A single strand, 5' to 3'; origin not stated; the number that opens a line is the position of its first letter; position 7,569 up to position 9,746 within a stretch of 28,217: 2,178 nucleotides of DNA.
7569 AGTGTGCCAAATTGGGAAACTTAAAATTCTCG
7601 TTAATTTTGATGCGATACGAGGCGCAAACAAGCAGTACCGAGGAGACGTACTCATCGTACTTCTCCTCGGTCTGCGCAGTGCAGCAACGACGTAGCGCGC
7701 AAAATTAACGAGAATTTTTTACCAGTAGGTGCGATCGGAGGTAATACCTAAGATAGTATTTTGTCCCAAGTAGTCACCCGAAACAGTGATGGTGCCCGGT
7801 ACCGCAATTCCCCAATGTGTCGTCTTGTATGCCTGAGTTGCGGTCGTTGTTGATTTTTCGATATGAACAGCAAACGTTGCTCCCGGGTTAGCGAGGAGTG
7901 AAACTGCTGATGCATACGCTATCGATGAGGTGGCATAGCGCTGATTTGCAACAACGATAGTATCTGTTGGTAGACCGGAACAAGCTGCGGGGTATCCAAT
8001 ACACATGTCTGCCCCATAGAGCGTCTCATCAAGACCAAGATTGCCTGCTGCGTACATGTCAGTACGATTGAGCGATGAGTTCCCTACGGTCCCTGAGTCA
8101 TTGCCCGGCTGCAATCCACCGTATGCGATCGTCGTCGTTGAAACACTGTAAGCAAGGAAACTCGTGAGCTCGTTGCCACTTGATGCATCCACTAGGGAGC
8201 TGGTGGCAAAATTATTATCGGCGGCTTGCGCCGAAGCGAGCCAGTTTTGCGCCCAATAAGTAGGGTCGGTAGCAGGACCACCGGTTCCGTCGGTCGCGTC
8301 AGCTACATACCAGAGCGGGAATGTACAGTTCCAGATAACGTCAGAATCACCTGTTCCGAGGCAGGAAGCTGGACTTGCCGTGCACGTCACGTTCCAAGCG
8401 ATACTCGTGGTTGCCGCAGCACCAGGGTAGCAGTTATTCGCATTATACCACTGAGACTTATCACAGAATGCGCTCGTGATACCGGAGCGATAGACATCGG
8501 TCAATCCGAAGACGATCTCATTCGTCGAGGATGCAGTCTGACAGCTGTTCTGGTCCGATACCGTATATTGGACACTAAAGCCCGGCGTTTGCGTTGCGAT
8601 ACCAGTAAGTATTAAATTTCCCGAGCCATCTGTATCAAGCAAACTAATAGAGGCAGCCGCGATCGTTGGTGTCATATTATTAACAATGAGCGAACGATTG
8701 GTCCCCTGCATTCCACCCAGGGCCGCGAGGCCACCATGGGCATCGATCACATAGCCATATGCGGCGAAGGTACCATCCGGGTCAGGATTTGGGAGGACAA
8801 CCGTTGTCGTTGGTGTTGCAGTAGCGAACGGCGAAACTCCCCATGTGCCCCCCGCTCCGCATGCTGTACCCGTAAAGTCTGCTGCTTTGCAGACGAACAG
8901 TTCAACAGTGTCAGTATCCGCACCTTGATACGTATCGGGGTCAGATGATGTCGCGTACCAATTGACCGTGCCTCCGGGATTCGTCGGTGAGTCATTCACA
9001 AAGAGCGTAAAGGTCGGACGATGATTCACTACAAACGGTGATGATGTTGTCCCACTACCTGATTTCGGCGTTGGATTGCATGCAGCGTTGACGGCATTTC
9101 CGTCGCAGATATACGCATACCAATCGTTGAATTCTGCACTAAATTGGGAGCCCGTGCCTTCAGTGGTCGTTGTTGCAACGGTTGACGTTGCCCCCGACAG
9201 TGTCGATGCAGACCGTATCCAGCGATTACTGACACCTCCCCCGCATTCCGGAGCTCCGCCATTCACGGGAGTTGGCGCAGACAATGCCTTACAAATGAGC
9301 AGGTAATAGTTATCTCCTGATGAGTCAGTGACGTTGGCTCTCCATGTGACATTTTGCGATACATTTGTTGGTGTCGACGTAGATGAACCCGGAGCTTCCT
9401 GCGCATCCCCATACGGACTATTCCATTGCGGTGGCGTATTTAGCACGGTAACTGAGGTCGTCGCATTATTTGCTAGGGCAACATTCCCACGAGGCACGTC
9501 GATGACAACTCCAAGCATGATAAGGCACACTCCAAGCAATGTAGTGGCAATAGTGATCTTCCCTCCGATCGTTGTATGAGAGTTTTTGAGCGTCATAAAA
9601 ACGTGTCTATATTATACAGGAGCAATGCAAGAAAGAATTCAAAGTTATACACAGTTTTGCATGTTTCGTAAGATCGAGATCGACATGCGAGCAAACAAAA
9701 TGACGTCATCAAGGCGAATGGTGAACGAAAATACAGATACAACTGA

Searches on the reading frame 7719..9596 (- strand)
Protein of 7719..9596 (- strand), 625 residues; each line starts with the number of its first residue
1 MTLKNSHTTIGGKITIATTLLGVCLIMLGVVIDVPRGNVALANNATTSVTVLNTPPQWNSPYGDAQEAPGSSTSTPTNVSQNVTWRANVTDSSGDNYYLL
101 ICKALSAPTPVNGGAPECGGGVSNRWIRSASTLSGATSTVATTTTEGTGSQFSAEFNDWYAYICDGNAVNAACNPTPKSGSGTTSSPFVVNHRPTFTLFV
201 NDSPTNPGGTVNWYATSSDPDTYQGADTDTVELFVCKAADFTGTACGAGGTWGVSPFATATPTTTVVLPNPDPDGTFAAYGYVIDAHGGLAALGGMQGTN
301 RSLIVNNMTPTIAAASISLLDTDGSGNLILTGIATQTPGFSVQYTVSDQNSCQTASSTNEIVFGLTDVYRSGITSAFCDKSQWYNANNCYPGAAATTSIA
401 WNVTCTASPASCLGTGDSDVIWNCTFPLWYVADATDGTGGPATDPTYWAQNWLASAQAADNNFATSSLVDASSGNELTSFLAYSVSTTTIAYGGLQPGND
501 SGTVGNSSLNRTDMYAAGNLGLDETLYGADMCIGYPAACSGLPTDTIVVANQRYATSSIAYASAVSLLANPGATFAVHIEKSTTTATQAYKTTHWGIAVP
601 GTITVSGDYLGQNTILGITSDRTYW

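Call 3: search_protein_families(library=pfam, proteins=[window:7719-9596:-], max_evalue=1)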
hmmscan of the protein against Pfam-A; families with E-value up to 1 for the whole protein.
window:7719-9596:- (625 aa): 1 family
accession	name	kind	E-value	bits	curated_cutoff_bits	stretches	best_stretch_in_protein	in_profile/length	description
PF16164.10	VWA_N2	-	0.21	12.2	27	0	162-210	26-72/79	VWA N-terminal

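Call 26: search_protein_families(library=ncbifam, proteins=[window:7719-9596:-], max_evalue=0.1)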
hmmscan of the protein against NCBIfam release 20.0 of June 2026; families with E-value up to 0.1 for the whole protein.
window:7719-9596:- (625 aa): 0 families

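Call 55: search_solved_structures(query=window:7719-9596:-, max_evalue=10)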
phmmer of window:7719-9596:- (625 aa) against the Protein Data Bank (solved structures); distinct sequences matched with E-value up to 10: 0.
